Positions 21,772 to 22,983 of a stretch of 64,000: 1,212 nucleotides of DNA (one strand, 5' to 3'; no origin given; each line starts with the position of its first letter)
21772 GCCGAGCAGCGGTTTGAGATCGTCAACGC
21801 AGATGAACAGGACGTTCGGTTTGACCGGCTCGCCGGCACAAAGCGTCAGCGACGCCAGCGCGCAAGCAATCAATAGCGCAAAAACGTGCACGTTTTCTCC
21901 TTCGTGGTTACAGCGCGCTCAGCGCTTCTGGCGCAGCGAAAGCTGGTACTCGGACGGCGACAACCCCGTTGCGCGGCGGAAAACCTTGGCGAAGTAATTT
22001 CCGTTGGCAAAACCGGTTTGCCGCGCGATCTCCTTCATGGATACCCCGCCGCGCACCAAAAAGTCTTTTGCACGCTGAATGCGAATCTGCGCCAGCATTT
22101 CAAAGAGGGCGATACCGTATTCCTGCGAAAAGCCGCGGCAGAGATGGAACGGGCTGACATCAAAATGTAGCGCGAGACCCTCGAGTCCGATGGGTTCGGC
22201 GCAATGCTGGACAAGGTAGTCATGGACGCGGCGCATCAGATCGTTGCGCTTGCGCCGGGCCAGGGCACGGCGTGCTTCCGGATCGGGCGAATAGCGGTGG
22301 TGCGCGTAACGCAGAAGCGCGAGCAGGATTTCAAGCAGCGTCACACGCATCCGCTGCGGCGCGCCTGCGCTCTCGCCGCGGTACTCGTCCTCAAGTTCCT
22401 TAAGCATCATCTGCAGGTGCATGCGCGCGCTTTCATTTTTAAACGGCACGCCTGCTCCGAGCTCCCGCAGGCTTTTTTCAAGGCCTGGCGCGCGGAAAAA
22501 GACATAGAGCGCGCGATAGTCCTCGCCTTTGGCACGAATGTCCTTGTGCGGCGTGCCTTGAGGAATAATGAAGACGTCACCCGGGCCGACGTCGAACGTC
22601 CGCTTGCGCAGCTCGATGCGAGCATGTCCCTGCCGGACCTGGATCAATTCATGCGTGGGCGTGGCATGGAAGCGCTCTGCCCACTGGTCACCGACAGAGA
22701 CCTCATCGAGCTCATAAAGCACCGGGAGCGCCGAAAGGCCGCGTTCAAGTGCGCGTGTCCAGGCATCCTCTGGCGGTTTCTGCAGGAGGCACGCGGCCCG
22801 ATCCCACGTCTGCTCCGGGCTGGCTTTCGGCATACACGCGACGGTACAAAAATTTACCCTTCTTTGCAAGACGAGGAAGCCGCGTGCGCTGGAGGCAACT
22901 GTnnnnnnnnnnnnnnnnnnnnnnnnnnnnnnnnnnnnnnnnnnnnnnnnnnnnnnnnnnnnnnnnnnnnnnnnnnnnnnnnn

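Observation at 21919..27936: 1.68-k-aa secreted fusion: ceramidase-like + LamG + dehydrogenase beta-propeller + HEAT + c-type heme domain, divergently abutting an AraC regulator (33-bp intergenic)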

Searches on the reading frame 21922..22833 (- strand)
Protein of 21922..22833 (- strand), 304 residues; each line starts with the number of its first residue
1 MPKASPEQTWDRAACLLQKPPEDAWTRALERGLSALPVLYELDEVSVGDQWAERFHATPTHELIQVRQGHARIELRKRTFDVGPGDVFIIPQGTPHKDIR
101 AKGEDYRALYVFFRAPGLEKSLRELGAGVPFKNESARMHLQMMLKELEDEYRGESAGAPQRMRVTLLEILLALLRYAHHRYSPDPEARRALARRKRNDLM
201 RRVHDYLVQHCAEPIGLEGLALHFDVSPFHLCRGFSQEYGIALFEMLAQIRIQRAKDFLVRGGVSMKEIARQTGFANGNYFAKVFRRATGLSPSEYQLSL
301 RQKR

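Call 6: search_protein_families(library=pfam, proteins=[window:21922-22833:-], max_evalue=0.01)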
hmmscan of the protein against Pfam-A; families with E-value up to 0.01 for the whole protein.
window:21922-22833:- (304 aa): 5 families
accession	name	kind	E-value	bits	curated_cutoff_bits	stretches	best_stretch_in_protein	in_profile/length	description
PF12833.13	HTH_18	-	2.1e-22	79.7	33.6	1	220-297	1-78/80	Helix-turn-helix domain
PF02311.25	AraC_binding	-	3e-13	50.1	21.1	1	54-155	17-118/135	AraC-like ligand binding domain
PF00165.29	HTH_AraC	-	4.6e-13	49.4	26.6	1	263-297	8-41/42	Bacterial regulatory helix-turn-helix proteins, AraC family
PF07883.17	Cupin_2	-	9.2e-08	32.1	27.2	1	53-110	11-68/70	Cupin domain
PF12852.13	Cupin_6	-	0.00093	19.4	26.7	1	45-96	20-72/183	Cupin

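Call 7: search_protein_families(library=ncbifam, proteins=[window:21922-22833:-], max_evalue=0.01)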
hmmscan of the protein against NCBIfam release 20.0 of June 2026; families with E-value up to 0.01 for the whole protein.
window:21922-22833:- (304 aa): 26 families (the best 25 are shown)
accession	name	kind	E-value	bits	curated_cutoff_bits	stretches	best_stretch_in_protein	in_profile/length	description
NF007860.0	PRK10572.1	equivalog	1.4e-22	79.9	208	1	68-300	57-285/292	arabinose operon transcriptional regulator AraC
NF047455.1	TF_Staph_AryK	equivalog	4e-19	68.4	850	1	164-301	129-260/759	transcriptional regulator AryK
NF047788.1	TransRegPocR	equivalog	5.8e-17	61.9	500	1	186-300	177-291/296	transcriptional regulator PocR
NF049932.1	TranspRegBtr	equivalog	1.3e-14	53.7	900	1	200-302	166-268/531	bacillibactin transport transcriptional regulator Btr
NF006902.0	PRK09393.1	equivalog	8.7e-14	51.4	425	1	188-302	210-324/327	transcriptional regulator FtrA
TIGR04094.1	adjacent_YSIRK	equivalog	1.4e-13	50.6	200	1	195-297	282-383/383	YSIRK-targeted surface antigen transcriptional regulator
NF010027.0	PRK13502.1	equivalog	1.8e-13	50.6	384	1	143-297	129-275/282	HTH-type transcriptional activator RhaR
NF010025.2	PRK13500.1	equivalog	4.1e-13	49.5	525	1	142-300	128-278/282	HTH-type transcriptional activator RhaR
NF010026.0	PRK13501.1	equivalog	3.8e-12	46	363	1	143-299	129-277/290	HTH-type transcriptional activator RhaR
NF041686.2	ant_diox_reg_AndR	equivalog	4.3e-12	46.3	350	1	156-295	177-316/321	anthranilate 1,2-dioxygenase regulatory protein AndR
NF049968.1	QhpR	equivalog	7.6e-12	45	250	1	187-296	174-283/284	AraC-like transcriptional regulator QhpR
NF010028.0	PRK13503.1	equivalog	1.1e-10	41.4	288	1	135-296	119-269/278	HTH-type transcriptional activator RhaS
NF040475.1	chlor_reg_RclR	equivalog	5.1e-09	35.9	400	1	66-298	44-277/284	reactive chlorine-specific transcriptional regulator RclR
NF052371.1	TransRegGbdRPseu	equivalog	1e-08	34.6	480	1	210-297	237-324/365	choline metabolism transcriptional regulator GbdR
NF007243.0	PRK09685.1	equivalog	1.6e-08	34.3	199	1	64-298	76-300/303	transcriptional regulator FeaR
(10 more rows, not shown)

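Call 60: find_homologous_proteins(query=window:21922-22833:-, max_evalue=1e-20)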
Query window:21922-22833:- (304 aa): 43 proteins with E <= 1e-20 among 3363 candidates.
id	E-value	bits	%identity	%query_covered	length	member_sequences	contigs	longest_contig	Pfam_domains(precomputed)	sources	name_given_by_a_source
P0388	1.7e-202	689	100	100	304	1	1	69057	PF12833.14,PF07883.18,PF02311.26,PF00165.30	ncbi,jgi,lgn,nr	ncbi:MAG TPA: AraC family transcriptional regulator [Planctomycetota bacterium]|nr:AraC family trans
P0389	7.3e-150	516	75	100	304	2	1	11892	PF12833.14,PF07883.18,PF02311.26,PF00165.30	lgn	-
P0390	2.0e-145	502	73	98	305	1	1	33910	PF12833.14,PF07883.18,PF02311.26,PF00165.30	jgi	-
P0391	4.5e-92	327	52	92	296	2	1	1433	PF12833.14,PF07883.18,PF02311.26,PF00165.30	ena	-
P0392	7.3e-91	323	54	92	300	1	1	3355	PF12833.14,PF07883.18,PF02311.26,PF00165.30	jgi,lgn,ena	-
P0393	1.2e-90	322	54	92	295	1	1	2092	PF12833.14,PF07883.18,PF02311.26,PF00165.30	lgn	-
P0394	2.9e-89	317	54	92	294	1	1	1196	PF12833.14,PF07883.18,PF02311.26,PF00165.30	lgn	-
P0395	2.0e-88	315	54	92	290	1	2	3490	PF12833.14,PF07883.18,PF02311.26,PF00165.30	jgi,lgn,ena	-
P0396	6.6e-88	313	53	92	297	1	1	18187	PF12833.14,PF07883.18,PF02311.26,PF00165.30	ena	-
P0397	2.0e-85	305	49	96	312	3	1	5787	PF12833.14,PF07883.18,PF02311.26,PF00165.30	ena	-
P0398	3.7e-85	304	50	92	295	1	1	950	PF12833.14,PF07883.18,PF02311.26,PF00165.30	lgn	-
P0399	1.4e-83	299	52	91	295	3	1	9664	PF12833.14,PF07883.18,PF02311.26,PF00165.30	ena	-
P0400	2.3e-83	298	51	93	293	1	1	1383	PF12833.14,PF07883.18,PF02311.26,PF00165.30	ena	-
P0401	5.0e-82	294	49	90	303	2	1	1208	PF12833.14,PF07883.18,PF02311.26,PF00165.30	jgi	jgi:AraC-like DNA-binding protein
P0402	8.4e-82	293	48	92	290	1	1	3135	PF12833.14,PF07883.18,PF02311.26,PF00165.30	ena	-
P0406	3.4e-79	284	51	94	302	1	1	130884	PF12833.14,PF07883.18,PF02311.26,PF00165.30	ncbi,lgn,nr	ncbi:MAG: helix-turn-helix domain-containing protein [Planctomycetes bacterium]|nr:helix-turn-helix 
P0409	1.3e-77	279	49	93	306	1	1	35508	PF12833.14,PF07883.18,PF02311.26,PF00165.30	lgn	-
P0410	2.3e-77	278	48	100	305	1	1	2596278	PF12833.14,PF07883.18,PF02311.26,PF00165.30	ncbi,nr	ncbi:MAG: AraC family transcriptional regulator [Planctomycetota bacterium]|nr:AraC family transcrip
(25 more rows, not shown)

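Call 61: find_encoding_contigs(protein=P0389, flank=7000, max_places=2)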
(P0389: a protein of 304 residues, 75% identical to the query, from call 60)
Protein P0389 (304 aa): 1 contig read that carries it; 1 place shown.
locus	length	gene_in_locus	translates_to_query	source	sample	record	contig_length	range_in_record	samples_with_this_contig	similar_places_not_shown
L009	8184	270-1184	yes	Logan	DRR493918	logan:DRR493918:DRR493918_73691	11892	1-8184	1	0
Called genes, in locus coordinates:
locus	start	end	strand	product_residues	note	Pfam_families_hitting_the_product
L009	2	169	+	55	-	?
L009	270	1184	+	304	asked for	PF02311:AraC_binding, PF07883:Cupin_2 (weak), PF12833:HTH_18, PF00165:HTH_AraC (weak)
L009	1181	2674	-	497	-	PF20254:DMFA2_C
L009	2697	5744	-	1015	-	PF23500:DUF7133, PF02985:HEAT (faint), PF13646:HEAT_2, PF00034:Cytochrom_C (faint)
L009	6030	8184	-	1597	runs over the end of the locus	PF05048:NosD (faint), PF13229:Beta_helix, PF00801:PKD, PF18911:PKD_4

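Call 62: find_encoding_contigs(protein=P0390, flank=7000, max_places=2)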
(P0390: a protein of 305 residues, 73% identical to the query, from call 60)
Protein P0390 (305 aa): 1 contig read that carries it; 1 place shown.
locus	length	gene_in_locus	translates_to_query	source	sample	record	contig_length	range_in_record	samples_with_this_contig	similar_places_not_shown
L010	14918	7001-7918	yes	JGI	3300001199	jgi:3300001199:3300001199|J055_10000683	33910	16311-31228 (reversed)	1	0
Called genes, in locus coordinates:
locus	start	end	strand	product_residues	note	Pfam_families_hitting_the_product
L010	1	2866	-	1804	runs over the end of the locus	PF13205:Big_5, PF07705:CARDB, PF00801:PKD, PF18911:PKD_4, PF24684:Vgb_lyase (weak), PF21419:RoxA-like_Cyt-c, PF18911:PKD_4, PF00801:PKD, +2 more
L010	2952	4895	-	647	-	PF04773:FecR, PF13385:Laminin_G_3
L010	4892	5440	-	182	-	PF04542:Sigma70_r2, PF08281:Sigma70_r4_2 (weak)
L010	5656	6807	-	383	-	PF00756:Esterase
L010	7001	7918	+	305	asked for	PF02311:AraC_binding, PF07883:Cupin_2 (weak), PF12833:HTH_18, PF00165:HTH_AraC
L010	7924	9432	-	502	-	PF20254:DMFA2_C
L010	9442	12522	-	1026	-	PF23500:DUF7133, PF02985:HEAT (faint), PF13646:HEAT_2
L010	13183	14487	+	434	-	-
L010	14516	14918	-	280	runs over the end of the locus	PF06790:UPF0259 (weak), PF25231:DUF7847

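Call 64: find_encoding_contigs(protein=P0410, flank=7000, max_places=1)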
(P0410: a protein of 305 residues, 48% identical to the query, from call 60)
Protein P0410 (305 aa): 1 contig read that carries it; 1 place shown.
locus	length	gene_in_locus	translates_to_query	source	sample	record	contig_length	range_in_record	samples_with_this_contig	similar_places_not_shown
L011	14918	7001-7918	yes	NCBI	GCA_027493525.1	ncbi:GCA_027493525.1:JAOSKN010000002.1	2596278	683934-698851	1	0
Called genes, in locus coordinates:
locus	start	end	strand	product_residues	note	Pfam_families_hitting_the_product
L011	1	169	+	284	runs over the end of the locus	-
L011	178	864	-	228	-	PF06026:Rib_5-P_isom_A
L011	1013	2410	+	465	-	PF01547:SBP_bac_1 (faint), PF13343:SBP_bac_6, PF13416:SBP_bac_8, PF13531:SBP_bac_11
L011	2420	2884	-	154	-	-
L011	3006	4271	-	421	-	PF04734:Ceramidase_alk (faint)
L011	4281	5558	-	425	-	-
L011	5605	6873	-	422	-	PF00155:Aminotran_1_2 (weak), PF01041:DegT_DnrJ_EryC1, PF01053:Cys_Met_Meta_PP, PF01212:Beta_elim_lyase (weak)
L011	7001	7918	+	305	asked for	PF02311:AraC_binding (weak), PF07883:Cupin_2 (weak), PF12833:HTH_18, PF00165:HTH_AraC (weak)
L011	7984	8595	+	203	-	PF00578:AhpC-TSA, PF08534:Redoxin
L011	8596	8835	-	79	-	-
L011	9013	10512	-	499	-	PF02789:Peptidase_M17_N, PF00883:Peptidase_M17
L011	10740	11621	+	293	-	PF01261:AP_endonuc_2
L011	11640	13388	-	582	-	PF09370:PEP_hydrolase, PF00158:Sigma54_activat, PF14532:Sigma54_activ_2, PF01078:Mg_chelatase (faint), PF07728:AAA_5 (weak), PF25601:AAA_lid_14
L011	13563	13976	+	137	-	PF00190:Cupin_1, PF07883:Cupin_2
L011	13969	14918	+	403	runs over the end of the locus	PF06792:UPF0261, PF23189:UPF0261_C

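Call 66: search_protein_families(library=pfam, proteins=[L011:3006-4271:-, L011:4281-5558:-, L011:5605-6873:-, L009:1181-2674:-, L011:2420-2884:-], max_evalue=0.01)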
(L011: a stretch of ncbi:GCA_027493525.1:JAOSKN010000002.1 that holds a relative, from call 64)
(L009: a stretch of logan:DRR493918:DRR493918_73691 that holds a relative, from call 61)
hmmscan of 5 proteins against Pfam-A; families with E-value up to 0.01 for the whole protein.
L011:3006-4271:- (421 aa): 1 family
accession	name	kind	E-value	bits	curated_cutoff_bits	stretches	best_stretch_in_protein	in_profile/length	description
PF04734.18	Ceramidase_alk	-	3.1e-07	29.9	32.1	1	35-204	35-208/509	Neutral/alkaline non-lysosomal ceramidase, N-terminal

L011:4281-5558:- (425 aa): 0 families

L011:5605-6873:- (422 aa): 4 families
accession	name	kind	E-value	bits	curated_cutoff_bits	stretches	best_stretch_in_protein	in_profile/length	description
PF01041.23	DegT_DnrJ_EryC1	-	3.7e-95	319.6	19.8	1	28-356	2-321/360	DegT/DnrJ/EryC1/StrS aminotransferase family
PF01053.26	Cys_Met_Meta_PP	-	8.5e-08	31.6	27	1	50-182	52-184/381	Cys/Met metabolism PLP-dependent enzyme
PF01212.27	Beta_elim_lyase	-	2.7e-07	30.6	27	1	35-288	17-270/288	Beta-eliminating lyase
PF00155.27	Aminotran_1_2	-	1.9e-06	27.8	19.7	1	39-145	29-153/361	Aminotransferase class I and II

L009:1181-2674:- (497 aa): 1 family
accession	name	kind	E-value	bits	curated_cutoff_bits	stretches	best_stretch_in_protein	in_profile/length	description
PF20254.3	DMFA2_C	-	3.5e-71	241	27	1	93-462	1-370/374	N,N-dimethylformamidase beta subunit-like, C-terminal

L011:2420-2884:- (154 aa): 0 families

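Call 67: find_encoding_contigs(protein=P0406, flank=7000, max_places=1)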
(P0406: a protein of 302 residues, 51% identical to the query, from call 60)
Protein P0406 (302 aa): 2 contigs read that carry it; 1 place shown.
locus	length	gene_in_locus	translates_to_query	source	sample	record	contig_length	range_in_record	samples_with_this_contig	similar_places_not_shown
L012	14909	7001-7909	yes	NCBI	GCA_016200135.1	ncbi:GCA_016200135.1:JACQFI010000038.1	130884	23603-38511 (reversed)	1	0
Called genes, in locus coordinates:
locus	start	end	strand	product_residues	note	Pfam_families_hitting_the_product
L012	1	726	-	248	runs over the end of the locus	PF05721:PhyH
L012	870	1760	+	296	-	PF12833:HTH_18, PF00165:HTH_AraC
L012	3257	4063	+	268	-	PF22945:LEM-3_GIY-YIG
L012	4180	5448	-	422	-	PF04734:Ceramidase_alk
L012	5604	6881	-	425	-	PF01041:DegT_DnrJ_EryC1, PF00155:Aminotran_1_2 (weak), PF01212:Beta_elim_lyase, PF01053:Cys_Met_Meta_PP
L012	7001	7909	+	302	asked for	PF07883:Cupin_2 (weak), PF02311:AraC_binding (weak), PF12833:HTH_18, PF00165:HTH_AraC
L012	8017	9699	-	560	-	-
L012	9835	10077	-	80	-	-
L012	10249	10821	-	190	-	PF01209:Ubie_methyltran (weak), PF13489:Methyltransf_23 (weak), PF13649:Methyltransf_25, PF13847:Methyltransf_31, PF08241:Methyltransf_11, PF08242:Methyltransf_12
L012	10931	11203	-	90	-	-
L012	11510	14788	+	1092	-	PF00676:E1_dh, PF02779:Transket_pyr, PF02780:Transketolase_C, PF00364:Biotin_lipoyl, PF25984:BSH_YknX (weak), PF00198:2-oxoacid_dh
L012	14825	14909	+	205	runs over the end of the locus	-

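Call 68: find_encoding_contigs(protein=P0409, flank=7000, max_places=1)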
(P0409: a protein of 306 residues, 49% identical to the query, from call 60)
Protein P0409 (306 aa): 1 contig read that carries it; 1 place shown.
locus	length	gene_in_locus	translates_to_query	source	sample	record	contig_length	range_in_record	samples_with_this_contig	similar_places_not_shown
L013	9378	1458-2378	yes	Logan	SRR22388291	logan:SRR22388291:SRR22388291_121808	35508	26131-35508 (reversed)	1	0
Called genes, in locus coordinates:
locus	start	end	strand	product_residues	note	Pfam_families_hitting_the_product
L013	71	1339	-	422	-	PF01041:DegT_DnrJ_EryC1, PF00155:Aminotran_1_2 (faint), PF01212:Beta_elim_lyase, PF01053:Cys_Met_Meta_PP (weak)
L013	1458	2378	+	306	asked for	PF02311:AraC_binding, PF07883:Cupin_2 (weak), PF12833:HTH_18, PF00165:HTH_AraC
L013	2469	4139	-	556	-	-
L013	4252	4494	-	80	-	-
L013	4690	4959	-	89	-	-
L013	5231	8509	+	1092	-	PF00676:E1_dh, PF02779:Transket_pyr, PF02780:Transketolase_C, PF00364:Biotin_lipoyl, PF25984:BSH_YknX (weak), PF00198:2-oxoacid_dh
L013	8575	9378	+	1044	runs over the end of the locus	PF03710:GlnE, PF08335:GlnD_UR_UTase, PF10335:DUF294_C (faint), PF03710:GlnE, PF08335:GlnD_UR_UTase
